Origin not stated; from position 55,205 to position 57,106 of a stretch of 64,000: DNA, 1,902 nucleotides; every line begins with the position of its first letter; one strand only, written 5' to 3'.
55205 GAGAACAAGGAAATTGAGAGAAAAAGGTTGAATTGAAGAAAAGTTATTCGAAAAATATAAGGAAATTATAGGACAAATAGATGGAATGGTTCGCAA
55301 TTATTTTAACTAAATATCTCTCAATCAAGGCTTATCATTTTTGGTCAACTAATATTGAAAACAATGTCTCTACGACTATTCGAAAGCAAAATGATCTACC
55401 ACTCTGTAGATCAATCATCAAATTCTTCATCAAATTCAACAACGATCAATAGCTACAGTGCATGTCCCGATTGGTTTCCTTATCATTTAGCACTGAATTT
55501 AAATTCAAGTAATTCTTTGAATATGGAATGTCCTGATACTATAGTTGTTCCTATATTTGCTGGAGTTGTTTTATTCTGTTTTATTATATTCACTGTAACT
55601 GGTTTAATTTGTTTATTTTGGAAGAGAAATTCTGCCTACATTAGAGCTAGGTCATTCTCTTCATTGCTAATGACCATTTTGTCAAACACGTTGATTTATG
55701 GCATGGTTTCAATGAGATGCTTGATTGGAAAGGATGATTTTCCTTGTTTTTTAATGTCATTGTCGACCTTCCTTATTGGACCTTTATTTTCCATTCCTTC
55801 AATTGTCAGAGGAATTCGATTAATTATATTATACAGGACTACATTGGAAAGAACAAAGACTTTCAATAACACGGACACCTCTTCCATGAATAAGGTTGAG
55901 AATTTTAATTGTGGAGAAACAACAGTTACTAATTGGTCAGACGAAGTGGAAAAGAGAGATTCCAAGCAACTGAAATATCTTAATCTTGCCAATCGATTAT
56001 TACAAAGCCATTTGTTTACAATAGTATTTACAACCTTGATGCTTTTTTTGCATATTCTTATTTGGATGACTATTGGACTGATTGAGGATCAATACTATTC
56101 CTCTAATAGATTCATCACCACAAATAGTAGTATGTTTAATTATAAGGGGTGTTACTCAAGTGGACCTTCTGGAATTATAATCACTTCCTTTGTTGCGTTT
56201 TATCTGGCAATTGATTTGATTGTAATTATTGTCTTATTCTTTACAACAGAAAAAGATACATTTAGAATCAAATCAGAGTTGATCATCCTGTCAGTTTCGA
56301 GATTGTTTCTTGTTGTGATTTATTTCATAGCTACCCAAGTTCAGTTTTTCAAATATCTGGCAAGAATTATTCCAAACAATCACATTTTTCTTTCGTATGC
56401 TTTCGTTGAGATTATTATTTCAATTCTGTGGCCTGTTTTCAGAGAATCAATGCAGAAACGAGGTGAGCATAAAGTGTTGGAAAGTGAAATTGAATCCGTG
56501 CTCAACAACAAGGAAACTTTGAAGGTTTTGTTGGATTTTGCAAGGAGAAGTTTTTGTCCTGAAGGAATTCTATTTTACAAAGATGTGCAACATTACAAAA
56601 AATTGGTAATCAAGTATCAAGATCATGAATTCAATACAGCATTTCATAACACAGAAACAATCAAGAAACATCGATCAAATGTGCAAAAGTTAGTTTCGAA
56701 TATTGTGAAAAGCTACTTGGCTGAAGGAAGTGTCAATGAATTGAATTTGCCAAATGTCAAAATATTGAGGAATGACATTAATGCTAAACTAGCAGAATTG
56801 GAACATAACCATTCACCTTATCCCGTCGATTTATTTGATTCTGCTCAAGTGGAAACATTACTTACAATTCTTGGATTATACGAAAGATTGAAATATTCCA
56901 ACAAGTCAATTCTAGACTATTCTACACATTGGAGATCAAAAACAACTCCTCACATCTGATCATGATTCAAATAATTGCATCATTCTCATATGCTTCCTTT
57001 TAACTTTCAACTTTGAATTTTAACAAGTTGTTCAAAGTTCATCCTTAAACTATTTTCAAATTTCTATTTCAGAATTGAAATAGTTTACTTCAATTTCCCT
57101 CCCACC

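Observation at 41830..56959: Pair of paralogous 7TM-RGS fusion proteins 12 kb apart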

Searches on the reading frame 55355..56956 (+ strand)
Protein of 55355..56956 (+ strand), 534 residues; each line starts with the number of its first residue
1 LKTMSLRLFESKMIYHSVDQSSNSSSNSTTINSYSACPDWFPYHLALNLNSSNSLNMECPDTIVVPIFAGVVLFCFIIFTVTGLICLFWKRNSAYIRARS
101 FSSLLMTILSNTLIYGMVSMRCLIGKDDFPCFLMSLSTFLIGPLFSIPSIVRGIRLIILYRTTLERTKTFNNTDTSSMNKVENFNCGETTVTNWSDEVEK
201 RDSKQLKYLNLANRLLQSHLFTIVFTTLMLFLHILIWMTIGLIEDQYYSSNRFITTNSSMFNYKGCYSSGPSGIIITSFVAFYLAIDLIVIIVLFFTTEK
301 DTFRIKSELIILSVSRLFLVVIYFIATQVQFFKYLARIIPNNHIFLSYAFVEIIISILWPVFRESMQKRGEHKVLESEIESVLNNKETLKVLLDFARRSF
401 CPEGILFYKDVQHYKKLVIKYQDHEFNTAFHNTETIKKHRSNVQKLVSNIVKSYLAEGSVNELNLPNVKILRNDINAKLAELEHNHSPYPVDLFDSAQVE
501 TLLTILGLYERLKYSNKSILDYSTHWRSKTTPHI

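Call 3: search_protein_families(library=pfam, proteins=[window:55355-56956:+], max_evalue=1)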
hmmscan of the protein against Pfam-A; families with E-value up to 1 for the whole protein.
window:55355-56956:+ (534 aa): 1 family
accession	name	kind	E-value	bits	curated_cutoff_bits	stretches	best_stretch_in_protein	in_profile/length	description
PF00615.24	RGS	-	3.4e-09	37.5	23.9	1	379-500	2-95/117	Regulator of G protein signaling domain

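Call 7: find_homologous_proteins(query=window:55367-56956:+, max_evalue=0.001)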
Query window:55367-56956:+ (530 aa): 1 proteins with E <= 0.001 among 8000 candidates.
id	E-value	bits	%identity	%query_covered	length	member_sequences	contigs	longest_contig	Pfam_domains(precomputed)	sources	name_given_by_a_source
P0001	1.0e-116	409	41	94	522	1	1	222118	PF00615.25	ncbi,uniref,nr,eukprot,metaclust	ncbi:predicted protein [Naegleria gruberi]|uniref:Predicted protein n=1 Tax=Naegleria gruberi TaxID=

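Call 9: find_encoding_contigs(protein=P0001, flank=10000, max_places=4)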
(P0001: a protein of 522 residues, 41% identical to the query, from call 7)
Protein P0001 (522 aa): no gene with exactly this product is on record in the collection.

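Call 20: search_protein_representatives(alignment_id=A1)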
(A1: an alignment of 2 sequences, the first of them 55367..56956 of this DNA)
Query: 2 sequences, 542 profile positions. Proteins with E-value up to 0.001 (for the whole library): 231; up to 1e-10: 119; up to 1e-30: 47. The best 150 are listed.
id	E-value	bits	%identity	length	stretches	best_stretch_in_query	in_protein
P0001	0.0e+00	1027.2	-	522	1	27-542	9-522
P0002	2.4e-90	320.1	-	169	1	369-542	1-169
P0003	3.5e-82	293.1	-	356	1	190-528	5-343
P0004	1.7e-79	284.2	-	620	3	208-370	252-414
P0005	3.7e-77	276.5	-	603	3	172-426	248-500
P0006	1.6e-73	264.5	-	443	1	56-487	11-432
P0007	6.2e-66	239.5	-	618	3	207-424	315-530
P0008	1.8e-65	237.9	-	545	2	164-525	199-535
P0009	5.2e-65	236.4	-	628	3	177-420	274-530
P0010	4.8e-58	213.4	-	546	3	171-422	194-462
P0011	8.0e-55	202.8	-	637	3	197-421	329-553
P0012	1.2e-54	202.2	-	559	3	198-420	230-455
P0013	9.6e-52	192.7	-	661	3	173-420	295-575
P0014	1.2e-51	192.4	-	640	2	178-530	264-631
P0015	6.7e-51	189.9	-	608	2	174-533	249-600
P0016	5.6e-50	186.8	-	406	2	165-419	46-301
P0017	1.2e-49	185.8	-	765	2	171-534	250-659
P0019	7.6e-48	179.8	-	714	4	56-168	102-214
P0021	5.2e-47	177.0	-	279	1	191-425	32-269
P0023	5.2e-46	173.7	-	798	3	171-421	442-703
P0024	8.8e-45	169.7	-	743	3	208-424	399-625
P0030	1.6e-41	158.9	-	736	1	189-504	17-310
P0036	1.0e-36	143.0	-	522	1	28-432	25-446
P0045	5.2e-32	127.5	-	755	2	172-533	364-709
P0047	3.6e-31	124.7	-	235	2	305-421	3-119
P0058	2.3e-24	102.3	-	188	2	349-420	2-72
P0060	3.3e-24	101.7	-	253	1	23-196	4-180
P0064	1.6e-23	99.5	-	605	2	58-183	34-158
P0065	2.0e-23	99.2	-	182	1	49-170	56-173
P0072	5.7e-20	87.8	-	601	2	62-167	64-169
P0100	1.7e-14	69.7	-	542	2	78-356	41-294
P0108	3.7e-13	65.3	-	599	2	63-168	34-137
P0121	1.1e-10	57.1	-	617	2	70-185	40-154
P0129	7.8e-10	54.3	-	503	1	70-466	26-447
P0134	1.1e-08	50.5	-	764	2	54-159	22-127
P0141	3.2e-08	49.0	-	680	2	40-193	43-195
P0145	6.7e-08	48.0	-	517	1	44-415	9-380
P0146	1.2e-07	47.1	-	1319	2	263-520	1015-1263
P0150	3.4e-07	45.6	-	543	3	65-173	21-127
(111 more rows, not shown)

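Call 23: find_homologous_proteins(query=A2, max_evalue=0.001)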
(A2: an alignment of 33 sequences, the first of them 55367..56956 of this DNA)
Query A2 (33 sequences) (530 aa, profile of the alignment): 1 proteins with E <= 0.001 among 8000 candidates.
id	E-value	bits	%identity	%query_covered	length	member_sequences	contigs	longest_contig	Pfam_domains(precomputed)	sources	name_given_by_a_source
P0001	2.4e-141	490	41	94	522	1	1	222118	PF00615.25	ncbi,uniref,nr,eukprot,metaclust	ncbi:predicted protein [Naegleria gruberi]|uniref:Predicted protein n=1 Tax=Naegleria gruberi TaxID=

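Call 24: list_cluster_members(proteins=[P0002, P0003, P0004, P0005, P0006, P0007, P0010, P0017, P0030, P0036])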
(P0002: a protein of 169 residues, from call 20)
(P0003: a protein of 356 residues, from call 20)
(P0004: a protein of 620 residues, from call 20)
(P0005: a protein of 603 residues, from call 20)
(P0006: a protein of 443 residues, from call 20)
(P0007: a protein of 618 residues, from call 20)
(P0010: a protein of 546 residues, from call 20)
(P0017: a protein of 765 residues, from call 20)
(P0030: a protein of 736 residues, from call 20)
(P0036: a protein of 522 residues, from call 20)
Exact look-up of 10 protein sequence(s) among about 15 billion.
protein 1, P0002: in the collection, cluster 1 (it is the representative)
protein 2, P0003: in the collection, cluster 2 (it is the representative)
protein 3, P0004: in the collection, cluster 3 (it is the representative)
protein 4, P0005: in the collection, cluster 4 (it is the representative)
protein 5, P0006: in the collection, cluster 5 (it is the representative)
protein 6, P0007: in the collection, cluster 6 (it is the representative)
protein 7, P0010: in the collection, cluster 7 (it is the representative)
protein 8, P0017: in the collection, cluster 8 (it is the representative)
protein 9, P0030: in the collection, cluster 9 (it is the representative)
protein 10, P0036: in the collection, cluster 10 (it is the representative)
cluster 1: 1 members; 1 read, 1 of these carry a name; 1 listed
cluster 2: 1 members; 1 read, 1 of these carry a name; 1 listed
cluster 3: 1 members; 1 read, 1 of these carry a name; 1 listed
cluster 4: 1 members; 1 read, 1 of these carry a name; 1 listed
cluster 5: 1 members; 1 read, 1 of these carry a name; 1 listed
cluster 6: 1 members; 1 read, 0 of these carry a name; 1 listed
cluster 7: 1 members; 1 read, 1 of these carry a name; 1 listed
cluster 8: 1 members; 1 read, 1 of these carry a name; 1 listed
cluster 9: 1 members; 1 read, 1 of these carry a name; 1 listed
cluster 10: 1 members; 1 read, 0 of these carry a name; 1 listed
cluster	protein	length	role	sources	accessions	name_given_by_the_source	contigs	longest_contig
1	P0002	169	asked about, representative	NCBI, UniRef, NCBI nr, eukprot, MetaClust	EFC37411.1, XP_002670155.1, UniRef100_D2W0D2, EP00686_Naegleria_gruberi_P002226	predicted protein [Naegleria gruberi] | Predicted protein n=1 Tax=Naegleria gruberi TaxID=5762 RepID=D2W0D2_NAEGR | uncharacterized protein NAEGRDRAFT_53698 [Naegleria gruberi]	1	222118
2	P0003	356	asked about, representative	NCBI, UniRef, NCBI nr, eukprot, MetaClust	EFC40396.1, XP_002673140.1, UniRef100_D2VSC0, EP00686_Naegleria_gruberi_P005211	predicted protein [Naegleria gruberi] | Predicted protein n=1 Tax=Naegleria gruberi TaxID=5762 RepID=D2VSC0_NAEGR | uncharacterized protein NAEGRDRAFT_71886 [Naegleria gruberi]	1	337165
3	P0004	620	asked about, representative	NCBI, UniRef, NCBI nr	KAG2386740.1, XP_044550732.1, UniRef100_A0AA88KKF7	hypothetical protein C9374_002484 [Naegleria lovaniensis] | RGS domain-containing protein n=1 Tax=Naegleria lovaniensis TaxID=51637 ... | uncharacterized protein C9374_002484 [Naegleria lovaniensis]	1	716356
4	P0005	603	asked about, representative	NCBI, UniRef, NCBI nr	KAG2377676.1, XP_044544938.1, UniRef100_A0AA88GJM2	hypothetical protein C9374_009192 [Naegleria lovaniensis] | RGS domain-containing protein n=1 Tax=Naegleria lovaniensis TaxID=51637 ... | uncharacterized protein C9374_009192 [Naegleria lovaniensis]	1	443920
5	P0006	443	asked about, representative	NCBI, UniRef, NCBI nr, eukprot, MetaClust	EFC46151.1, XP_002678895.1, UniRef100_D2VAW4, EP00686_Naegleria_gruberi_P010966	hypothetical protein NAEGRDRAFT_79252 [Naegleria gruberi] | RGS domain-containing protein n=1 Tax=Naegleria gruberi TaxID=5762 RepID=D2VAW4_NAEGR | uncharacterized protein NAEGRDRAFT_79252 [Naegleria gruberi]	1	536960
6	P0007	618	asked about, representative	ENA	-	-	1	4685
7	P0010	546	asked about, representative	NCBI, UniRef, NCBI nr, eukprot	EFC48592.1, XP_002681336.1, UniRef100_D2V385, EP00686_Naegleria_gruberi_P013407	predicted protein [Naegleria gruberi] | Predicted protein n=1 Tax=Naegleria gruberi TaxID=5762 RepID=D2V385_NAEGR | uncharacterized protein NAEGRDRAFT_63266 [Naegleria gruberi]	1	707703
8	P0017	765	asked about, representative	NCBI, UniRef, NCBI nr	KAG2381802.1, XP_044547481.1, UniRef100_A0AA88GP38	hypothetical protein C9374_006186 [Naegleria lovaniensis] | RGS domain-containing protein n=1 Tax=Naegleria lovaniensis TaxID=51637 ... | uncharacterized protein C9374_006186 [Naegleria lovaniensis]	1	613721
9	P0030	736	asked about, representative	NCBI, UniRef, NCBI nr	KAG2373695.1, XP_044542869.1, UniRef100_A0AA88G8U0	hypothetical protein C9374_011984 [Naegleria lovaniensis] | RGS domain-containing protein n=1 Tax=Naegleria lovaniensis TaxID=51637 ... | uncharacterized protein C9374_011984 [Naegleria lovaniensis]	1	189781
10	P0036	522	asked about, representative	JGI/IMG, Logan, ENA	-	-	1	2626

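Call 26: search_protein_families(library=pfam, alignment_id=A2, max_evalue=1)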
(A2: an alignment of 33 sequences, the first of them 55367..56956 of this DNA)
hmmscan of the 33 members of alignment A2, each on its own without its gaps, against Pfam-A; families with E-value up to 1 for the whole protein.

A. member 1, window:55367-56956:+ (530 aa): 1 family
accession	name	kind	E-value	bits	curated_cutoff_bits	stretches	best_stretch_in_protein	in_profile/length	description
PF00615.24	RGS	-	3.4e-09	37.5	23.9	1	375-496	2-95/117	Regulator of G protein signaling domain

B. families by the number of members that match (of 33 scanned): 27 families (the first 25 are shown)
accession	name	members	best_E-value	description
PF00615.24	RGS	33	7.8e-11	Regulator of G protein signaling domain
PF09128.16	RGS-like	8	0.00014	Regulator of G protein signalling-like domain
PF25390.1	WD40_RLD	1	0.00014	RCC1-like domain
PF11397.14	GlcNAc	1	0.0038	Glycosyltransferase (GlcNAc)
PF13540.12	RCC1_2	1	0.01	Regulator of chromosome condensation (RCC1) repeat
PF21445.3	ADDB_N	1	0.02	ADDB, N-terminal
PF22712.1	SNaCT7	1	0.022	Short NACHT-associated C-Terminal domain, family 7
PF15796.10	KELK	1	0.034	KELK-motif containing domain of MRCK Ser/Thr protein kinase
PF06935.16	DUF1284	1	0.039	Protein of unknown function (DUF1284)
PF03647.18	Tmemb_14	1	0.061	Transmembrane proteins 14C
PF20499.3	DUF6729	1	0.062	Domain of unknown function (DUF6729)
PF02575.21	YbaB_DNA_bd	1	0.073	YbaB/EbfC DNA-binding family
PF08678.16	Rsbr_N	1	0.083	Rsbr N terminal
PF08114.16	PMP1_2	1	0.1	ATPase proteolipid family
PF11770.13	GAPT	1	0.12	GRB2-binding adapter (GAPT)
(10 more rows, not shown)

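Call 27: search_solved_structures(query=A2, max_evalue=0.01, show_alignments=3)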
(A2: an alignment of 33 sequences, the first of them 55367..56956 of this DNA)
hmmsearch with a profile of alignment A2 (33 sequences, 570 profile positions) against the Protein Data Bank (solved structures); distinct sequences matched with E-value up to 0.01: 24.
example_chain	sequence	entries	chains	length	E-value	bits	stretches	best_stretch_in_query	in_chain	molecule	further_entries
2ihb_B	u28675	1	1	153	1.7e-09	40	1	429-550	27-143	Regulator of G-protein signalling 10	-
2dlr_A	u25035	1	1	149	2.4e-09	39.5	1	433-551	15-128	Regulator of G-protein signaling 10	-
2i59_A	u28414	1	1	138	8.4e-09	37.7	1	431-551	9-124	Regulator of G-protein signaling 10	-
2af0_A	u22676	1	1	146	1.6e-05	26.8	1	440-519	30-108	Regulator of G-protein signaling 2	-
4ekc_B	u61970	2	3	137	2.1e-05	26.5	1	441-519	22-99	Regulator of G-protein signaling 2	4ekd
2oj4_A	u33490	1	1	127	2.8e-05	26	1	436-509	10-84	Regulator of G-protein signaling 3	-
3c7k_B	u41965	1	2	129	3e-05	26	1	438-513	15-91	Regulator of G-protein signaling 16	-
3c7l_A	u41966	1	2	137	3.2e-05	25.9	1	438-513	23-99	Regulator of G-protein signaling 16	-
2ebz_A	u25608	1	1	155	5.8e-05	25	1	436-532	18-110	Regulator of G-protein signaling 12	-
2dlv_A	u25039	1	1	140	0.00014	23.8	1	438-550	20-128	Regulator of G-protein signaling 18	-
2jm5_A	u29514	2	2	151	0.00016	23.6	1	438-550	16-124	Regulator of G-protein signaling 18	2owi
2jnu_A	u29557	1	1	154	0.00017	23.5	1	437-513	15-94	Regulator of G-protein signaling 14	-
2bv1_A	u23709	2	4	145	0.00033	22.5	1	432-539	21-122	REGULATOR OF G-PROTEIN SIGNALLING 1 | Regulator of G-protein signaling 1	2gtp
2crp_A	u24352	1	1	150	0.00046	22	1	434-507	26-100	Regulator of G-protein signaling 5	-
2v4z_B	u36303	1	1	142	0.00048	22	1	441-519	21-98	REGULATOR OF G-PROTEIN SIGNALING 2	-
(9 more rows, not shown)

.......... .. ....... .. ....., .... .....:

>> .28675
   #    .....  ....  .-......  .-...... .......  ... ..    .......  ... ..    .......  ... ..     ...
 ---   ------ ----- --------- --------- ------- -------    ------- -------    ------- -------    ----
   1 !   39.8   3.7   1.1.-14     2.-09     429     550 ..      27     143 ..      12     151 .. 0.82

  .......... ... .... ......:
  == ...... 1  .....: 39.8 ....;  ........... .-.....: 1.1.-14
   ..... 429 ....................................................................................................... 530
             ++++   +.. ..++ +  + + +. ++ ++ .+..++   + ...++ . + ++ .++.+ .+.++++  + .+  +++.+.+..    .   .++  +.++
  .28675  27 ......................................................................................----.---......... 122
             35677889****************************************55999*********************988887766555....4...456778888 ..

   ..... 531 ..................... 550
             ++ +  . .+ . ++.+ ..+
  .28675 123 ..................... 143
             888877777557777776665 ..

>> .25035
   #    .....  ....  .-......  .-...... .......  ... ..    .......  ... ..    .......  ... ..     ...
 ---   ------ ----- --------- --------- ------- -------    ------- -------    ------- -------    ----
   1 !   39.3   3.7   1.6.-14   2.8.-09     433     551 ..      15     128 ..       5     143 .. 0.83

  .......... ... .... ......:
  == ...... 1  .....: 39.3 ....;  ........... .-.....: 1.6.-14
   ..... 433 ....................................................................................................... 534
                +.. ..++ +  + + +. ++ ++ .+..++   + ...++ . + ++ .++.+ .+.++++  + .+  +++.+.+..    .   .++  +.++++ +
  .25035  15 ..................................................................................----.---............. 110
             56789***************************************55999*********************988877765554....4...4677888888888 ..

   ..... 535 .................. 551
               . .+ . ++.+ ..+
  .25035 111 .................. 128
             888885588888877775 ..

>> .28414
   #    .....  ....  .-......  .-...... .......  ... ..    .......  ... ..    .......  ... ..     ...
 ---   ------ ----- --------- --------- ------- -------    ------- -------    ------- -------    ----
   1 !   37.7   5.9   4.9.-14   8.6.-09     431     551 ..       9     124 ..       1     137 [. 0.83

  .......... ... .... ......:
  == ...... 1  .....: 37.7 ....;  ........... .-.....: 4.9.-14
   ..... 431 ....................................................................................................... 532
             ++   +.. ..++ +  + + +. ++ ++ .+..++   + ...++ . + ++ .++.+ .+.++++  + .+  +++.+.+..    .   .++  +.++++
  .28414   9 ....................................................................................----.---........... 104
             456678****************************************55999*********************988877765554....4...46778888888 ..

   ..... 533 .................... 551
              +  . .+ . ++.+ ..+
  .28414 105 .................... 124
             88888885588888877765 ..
